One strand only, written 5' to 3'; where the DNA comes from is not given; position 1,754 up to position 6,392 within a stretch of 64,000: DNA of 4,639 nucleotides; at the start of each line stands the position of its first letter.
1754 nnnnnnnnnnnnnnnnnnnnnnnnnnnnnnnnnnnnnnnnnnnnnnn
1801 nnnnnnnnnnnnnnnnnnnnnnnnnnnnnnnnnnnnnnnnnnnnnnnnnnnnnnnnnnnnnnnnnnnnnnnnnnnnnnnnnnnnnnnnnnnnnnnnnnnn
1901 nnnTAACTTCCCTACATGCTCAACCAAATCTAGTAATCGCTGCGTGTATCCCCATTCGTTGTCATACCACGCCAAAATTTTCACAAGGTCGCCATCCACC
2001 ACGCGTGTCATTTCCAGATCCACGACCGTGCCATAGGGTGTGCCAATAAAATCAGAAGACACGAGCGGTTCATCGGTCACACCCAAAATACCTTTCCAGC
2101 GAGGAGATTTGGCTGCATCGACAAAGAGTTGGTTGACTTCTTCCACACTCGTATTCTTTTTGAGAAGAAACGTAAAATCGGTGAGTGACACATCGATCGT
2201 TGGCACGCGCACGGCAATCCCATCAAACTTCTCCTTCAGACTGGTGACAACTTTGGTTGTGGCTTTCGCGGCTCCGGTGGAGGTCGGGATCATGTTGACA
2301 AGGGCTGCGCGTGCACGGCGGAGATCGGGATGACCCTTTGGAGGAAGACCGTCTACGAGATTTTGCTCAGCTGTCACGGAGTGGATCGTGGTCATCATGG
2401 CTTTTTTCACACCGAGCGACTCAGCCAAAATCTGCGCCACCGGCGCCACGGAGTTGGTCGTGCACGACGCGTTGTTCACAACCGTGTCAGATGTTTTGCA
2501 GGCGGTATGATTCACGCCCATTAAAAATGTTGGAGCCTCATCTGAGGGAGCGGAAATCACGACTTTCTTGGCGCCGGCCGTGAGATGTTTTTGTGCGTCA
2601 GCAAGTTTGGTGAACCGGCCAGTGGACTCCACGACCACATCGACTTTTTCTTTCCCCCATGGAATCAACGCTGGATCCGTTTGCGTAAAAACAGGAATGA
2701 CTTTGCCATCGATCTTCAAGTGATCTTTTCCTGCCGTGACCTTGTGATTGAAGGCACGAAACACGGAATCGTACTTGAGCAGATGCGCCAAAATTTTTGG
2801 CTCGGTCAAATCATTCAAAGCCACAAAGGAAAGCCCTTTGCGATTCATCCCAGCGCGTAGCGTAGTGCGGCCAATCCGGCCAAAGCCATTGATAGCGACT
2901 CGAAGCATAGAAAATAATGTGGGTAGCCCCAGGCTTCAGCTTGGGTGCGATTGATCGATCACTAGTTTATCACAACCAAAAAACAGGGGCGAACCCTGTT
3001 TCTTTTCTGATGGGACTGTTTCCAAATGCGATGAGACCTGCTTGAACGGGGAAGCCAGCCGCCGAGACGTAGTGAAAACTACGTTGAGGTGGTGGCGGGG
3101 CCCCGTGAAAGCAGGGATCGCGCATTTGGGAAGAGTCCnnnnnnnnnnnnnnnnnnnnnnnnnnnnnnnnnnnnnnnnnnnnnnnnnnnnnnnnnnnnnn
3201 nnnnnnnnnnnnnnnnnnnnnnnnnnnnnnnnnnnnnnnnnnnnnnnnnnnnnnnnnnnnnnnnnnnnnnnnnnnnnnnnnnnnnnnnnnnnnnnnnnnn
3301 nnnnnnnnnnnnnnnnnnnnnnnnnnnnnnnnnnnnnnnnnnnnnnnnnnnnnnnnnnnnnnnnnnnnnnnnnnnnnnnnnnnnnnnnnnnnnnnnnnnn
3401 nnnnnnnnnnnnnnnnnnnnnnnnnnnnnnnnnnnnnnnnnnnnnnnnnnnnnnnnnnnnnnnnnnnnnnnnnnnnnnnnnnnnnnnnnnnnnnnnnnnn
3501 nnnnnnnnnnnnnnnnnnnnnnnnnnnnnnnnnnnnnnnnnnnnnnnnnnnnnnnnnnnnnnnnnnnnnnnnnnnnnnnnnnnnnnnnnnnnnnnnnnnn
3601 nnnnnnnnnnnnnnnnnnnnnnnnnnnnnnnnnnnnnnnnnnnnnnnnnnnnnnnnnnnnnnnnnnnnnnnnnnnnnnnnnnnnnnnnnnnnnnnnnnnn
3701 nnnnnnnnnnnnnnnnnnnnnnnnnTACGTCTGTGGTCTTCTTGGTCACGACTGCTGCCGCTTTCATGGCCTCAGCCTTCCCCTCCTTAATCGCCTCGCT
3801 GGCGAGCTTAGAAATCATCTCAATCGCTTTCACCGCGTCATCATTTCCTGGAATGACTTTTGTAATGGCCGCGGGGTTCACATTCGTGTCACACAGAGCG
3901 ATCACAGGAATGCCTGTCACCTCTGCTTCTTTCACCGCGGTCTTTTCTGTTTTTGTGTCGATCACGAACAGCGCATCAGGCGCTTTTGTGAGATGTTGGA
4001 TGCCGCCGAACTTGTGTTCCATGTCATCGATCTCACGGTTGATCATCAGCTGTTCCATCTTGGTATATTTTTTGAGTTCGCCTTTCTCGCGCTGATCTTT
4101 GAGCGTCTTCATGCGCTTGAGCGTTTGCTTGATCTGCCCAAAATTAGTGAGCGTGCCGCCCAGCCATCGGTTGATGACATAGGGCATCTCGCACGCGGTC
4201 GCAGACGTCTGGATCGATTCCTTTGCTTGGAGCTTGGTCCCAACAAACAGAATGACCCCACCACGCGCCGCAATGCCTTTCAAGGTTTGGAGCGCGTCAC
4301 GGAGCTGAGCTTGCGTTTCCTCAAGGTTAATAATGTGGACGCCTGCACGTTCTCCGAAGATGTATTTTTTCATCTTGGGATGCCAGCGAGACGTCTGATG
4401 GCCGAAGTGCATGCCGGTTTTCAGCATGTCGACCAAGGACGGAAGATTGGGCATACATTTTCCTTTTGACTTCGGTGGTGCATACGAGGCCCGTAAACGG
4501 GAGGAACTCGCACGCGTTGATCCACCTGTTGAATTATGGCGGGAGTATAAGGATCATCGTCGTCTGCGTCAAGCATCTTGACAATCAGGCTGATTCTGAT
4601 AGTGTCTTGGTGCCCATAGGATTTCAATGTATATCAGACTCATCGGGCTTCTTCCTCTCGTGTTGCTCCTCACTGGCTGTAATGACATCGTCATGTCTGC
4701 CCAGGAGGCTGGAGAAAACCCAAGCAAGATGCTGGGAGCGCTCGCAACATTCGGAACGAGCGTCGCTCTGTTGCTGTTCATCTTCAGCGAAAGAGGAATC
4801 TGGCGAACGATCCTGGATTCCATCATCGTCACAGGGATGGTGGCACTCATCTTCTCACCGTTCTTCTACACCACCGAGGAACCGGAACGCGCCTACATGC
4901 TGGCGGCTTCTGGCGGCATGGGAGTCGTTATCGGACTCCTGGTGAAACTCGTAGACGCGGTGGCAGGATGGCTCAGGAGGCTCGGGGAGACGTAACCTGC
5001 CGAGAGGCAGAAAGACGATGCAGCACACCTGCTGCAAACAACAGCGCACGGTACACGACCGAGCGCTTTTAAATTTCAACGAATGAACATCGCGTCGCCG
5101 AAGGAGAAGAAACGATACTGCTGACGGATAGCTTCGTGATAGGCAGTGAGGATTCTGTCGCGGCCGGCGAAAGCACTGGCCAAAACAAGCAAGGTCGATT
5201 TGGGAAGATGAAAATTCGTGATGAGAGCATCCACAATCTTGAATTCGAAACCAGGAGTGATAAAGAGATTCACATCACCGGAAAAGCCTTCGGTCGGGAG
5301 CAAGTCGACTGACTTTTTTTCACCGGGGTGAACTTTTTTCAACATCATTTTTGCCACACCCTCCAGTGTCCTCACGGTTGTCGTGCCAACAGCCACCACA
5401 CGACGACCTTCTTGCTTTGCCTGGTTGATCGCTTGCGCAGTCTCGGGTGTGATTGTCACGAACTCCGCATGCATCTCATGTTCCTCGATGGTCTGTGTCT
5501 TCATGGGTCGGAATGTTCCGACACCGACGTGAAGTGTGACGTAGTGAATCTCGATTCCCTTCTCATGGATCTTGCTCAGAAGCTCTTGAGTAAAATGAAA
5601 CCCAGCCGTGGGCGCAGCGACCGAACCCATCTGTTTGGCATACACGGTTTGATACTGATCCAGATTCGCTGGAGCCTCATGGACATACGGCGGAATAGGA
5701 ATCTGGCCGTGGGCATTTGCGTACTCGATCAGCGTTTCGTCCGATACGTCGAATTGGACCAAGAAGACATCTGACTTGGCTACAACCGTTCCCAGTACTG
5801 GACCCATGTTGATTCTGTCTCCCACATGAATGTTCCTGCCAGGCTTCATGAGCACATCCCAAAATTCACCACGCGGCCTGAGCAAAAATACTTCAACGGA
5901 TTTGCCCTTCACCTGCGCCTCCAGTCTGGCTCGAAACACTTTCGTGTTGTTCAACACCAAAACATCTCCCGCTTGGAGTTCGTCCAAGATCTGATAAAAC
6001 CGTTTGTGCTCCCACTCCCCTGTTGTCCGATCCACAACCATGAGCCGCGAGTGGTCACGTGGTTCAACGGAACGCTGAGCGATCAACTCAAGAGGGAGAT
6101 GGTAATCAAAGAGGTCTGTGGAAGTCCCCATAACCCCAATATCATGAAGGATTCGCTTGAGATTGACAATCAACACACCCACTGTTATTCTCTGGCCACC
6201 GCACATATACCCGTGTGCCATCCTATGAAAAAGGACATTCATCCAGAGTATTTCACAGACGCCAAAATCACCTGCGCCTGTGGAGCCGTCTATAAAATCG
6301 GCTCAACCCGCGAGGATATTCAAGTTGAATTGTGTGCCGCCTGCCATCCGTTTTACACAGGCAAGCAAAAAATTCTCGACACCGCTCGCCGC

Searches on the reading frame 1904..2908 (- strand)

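Call 94: search_protein_families(library=pfam, proteins=[window:1904-2908:-], max_evalue=0.001)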
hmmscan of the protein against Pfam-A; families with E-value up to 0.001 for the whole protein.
window:1904-2908:- (335 aa): 2 families
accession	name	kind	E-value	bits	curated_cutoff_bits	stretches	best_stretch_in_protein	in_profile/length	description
PF02800.25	Gp_dh_C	-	1.1e-55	187.9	24.4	1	154-315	1-158/158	Glyceraldehyde 3-phosphate dehydrogenase, C-terminal domain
PF00044.30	Gp_dh_N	-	1.1e-33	116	31.7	1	3-101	2-100/101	Glyceraldehyde 3-phosphate dehydrogenase, NAD binding domain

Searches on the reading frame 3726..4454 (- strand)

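Call 94: search_protein_families(library=pfam, proteins=[window:3726-4454:-], max_evalue=0.001)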
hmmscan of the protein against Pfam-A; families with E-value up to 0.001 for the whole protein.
window:3726-4454:- (243 aa): 1 family
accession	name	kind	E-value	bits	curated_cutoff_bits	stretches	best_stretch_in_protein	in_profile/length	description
PF00318.25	Ribosomal_S2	-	1.4e-85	286.4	26.1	1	10-225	1-216/216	Ribosomal protein S2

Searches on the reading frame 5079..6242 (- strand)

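Call 94: search_protein_families(library=pfam, proteins=[window:5079-6242:-], max_evalue=0.001)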
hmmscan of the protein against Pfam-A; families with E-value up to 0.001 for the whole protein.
window:5079-6242:- (388 aa): 2 families
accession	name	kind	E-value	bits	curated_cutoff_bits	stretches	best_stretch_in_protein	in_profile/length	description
PF02547.20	Queuosine_synth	-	6.4e-129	430.1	25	1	43-387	2-322/322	Queuosine biosynthesis protein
PF06434.19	Aconitase_2_N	-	0.0005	20.3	27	0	136-183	122-169/204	Aconitate hydratase 2 N-terminus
